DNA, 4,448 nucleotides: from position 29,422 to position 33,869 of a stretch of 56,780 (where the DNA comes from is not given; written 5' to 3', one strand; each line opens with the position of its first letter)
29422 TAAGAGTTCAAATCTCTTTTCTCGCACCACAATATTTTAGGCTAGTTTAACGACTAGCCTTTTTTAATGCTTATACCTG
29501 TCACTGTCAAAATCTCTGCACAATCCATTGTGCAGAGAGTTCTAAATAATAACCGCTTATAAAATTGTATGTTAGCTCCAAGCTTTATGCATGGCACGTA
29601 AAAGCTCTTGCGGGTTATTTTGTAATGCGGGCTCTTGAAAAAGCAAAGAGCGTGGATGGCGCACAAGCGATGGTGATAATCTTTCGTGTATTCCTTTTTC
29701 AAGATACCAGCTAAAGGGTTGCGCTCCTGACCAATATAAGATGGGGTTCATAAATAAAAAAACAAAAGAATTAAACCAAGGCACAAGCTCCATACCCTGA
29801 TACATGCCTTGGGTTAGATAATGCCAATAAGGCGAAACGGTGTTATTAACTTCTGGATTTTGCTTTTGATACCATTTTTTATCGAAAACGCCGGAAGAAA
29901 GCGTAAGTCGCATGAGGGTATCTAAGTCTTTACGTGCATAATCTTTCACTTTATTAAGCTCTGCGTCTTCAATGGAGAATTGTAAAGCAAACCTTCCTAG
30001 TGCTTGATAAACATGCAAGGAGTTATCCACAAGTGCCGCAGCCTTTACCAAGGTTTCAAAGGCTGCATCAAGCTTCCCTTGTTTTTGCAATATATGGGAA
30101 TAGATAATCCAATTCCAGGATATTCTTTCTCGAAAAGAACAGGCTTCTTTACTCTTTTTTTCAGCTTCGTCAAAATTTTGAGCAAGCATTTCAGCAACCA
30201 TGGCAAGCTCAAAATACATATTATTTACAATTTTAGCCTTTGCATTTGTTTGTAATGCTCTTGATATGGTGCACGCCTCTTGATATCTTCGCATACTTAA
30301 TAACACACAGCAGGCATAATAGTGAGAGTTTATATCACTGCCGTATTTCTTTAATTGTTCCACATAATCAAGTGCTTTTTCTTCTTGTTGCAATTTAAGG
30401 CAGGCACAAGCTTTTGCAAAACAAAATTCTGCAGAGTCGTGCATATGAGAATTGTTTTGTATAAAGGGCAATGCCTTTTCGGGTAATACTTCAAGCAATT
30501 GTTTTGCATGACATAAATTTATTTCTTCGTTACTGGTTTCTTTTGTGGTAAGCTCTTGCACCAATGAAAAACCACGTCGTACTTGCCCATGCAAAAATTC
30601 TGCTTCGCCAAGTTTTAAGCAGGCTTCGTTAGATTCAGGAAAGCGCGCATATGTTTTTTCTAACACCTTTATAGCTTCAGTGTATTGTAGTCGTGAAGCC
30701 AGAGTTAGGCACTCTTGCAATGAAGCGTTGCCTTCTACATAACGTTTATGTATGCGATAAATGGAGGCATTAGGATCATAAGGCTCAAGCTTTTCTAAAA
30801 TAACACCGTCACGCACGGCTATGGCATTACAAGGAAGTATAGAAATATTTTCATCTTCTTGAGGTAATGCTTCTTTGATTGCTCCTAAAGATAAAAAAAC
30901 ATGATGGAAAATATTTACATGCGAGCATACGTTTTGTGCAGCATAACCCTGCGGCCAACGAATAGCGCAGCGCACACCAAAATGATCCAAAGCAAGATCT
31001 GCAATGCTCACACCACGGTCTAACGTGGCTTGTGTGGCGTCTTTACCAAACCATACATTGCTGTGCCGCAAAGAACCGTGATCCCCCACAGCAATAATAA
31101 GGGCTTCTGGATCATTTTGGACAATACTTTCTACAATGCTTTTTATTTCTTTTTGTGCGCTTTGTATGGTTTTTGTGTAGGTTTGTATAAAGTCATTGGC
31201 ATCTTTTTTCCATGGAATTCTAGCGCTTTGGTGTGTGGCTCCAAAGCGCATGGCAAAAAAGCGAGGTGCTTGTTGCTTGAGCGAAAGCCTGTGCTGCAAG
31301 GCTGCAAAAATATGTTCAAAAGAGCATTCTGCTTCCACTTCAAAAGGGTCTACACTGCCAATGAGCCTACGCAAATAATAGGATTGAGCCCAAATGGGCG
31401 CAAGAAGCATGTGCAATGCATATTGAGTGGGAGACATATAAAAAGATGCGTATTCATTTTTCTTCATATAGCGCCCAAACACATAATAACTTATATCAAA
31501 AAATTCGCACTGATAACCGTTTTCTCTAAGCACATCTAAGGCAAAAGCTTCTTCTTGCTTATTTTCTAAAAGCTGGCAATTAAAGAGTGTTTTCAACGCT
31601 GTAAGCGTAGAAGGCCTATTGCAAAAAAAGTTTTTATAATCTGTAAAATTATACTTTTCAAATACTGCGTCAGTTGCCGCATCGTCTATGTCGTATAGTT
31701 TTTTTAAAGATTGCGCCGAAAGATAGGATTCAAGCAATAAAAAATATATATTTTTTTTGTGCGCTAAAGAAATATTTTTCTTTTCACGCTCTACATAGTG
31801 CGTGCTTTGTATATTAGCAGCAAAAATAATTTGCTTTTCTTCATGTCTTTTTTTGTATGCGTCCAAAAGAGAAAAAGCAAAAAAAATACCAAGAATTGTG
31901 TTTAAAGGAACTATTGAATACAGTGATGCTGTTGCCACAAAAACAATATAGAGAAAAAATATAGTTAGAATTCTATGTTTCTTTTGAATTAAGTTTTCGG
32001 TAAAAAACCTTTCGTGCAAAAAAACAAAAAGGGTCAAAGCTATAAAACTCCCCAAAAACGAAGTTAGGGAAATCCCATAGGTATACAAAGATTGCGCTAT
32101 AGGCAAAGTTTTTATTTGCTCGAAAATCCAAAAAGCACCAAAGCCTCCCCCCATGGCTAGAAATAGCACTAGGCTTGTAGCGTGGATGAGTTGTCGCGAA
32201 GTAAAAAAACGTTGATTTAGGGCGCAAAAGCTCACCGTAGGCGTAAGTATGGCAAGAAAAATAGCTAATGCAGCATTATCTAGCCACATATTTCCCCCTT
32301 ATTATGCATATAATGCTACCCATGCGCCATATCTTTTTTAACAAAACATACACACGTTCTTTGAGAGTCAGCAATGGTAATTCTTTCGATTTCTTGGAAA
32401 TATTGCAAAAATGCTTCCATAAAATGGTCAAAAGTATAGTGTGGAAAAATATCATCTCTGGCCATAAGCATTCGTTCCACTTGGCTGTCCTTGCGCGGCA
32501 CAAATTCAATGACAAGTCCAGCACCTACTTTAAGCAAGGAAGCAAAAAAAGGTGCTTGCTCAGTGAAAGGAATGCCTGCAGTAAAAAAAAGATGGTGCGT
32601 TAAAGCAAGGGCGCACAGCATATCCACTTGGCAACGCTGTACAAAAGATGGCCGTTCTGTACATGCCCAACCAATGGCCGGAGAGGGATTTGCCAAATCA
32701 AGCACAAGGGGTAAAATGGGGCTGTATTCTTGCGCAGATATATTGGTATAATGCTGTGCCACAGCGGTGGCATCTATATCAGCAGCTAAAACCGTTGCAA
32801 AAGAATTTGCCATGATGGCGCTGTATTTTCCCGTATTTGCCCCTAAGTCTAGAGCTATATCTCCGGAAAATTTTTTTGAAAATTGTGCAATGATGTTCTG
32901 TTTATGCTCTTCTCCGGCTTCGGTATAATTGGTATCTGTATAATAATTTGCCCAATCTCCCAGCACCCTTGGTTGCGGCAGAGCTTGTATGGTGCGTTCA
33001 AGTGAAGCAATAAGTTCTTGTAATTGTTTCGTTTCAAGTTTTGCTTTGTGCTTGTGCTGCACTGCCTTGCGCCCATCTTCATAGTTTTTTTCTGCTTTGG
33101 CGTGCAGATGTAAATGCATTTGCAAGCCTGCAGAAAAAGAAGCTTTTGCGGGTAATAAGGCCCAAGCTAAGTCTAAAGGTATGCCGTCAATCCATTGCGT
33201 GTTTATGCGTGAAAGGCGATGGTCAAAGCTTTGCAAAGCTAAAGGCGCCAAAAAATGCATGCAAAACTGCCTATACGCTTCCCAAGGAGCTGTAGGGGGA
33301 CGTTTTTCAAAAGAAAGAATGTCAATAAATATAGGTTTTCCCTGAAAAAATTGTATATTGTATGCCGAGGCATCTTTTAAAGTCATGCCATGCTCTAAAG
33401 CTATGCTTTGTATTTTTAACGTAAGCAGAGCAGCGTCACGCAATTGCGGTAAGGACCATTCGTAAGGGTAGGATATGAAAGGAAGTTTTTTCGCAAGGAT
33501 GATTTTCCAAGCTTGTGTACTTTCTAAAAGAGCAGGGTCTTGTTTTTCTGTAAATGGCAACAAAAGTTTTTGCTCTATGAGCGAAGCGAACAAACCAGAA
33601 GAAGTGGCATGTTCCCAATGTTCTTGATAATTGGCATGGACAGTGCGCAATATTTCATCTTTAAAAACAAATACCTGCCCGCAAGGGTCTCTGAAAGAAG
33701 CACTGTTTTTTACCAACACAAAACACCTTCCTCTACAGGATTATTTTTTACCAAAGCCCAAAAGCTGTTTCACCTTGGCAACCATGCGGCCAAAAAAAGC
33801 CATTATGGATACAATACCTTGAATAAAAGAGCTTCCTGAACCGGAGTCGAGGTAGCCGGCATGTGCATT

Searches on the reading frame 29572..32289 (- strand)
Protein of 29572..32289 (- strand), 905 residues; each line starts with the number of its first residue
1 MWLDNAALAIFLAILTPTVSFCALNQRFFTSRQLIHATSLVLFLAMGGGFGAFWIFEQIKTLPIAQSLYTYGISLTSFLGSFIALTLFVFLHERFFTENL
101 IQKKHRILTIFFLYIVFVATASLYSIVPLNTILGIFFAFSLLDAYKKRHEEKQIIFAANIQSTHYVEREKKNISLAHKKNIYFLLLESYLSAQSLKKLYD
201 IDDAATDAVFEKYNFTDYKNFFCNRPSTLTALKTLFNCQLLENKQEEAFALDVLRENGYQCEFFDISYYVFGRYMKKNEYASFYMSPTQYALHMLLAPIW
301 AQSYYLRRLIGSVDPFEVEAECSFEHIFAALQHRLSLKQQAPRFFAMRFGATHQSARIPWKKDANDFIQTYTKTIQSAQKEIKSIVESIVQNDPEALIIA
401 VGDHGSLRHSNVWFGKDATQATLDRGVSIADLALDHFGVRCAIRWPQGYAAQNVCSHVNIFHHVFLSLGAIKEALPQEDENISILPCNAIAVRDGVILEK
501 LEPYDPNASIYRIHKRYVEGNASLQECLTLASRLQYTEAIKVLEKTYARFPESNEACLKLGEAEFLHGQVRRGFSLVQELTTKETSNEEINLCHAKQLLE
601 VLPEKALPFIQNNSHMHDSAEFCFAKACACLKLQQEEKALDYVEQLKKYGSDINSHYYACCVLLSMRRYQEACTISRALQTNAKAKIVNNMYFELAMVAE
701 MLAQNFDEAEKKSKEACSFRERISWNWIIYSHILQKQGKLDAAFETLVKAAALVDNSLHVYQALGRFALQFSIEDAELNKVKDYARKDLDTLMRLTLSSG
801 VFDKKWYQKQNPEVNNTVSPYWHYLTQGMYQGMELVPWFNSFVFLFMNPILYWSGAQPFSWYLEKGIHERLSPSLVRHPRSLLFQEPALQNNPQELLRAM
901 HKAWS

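Call 56: search_protein_families(library=pfam, proteins=[window:29572-32289:-], max_evalue=0.00001)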
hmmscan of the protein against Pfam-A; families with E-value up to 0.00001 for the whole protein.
window:29572-32289:- (905 aa): 1 family
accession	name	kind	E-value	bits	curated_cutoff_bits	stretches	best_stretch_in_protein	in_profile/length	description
PF13428.12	TPR_14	-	1.3e-06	28.9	23.5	0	532-562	13-43/44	Tetratricopeptide repeat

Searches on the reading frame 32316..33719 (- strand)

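Call 56: search_protein_families(library=pfam, proteins=[window:32316-33719:-], max_evalue=0.00001)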
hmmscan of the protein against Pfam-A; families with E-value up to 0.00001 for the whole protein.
window:32316-33719:- (467 aa): 0 families

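Call 81: search_protein_families(library=pfam, proteins=[window:32316-33719:-], max_evalue=0.01)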
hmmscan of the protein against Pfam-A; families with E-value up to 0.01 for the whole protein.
window:32316-33719:- (467 aa): 2 families
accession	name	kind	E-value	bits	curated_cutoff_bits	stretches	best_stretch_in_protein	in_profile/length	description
PF08242.18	Methyltransf_12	-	0.009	17.2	30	0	290-377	1-78/98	Methyltransferase domain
PF08241.18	Methyltransf_11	-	0.0092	17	21.2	0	290-328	1-39/95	Methyltransferase domain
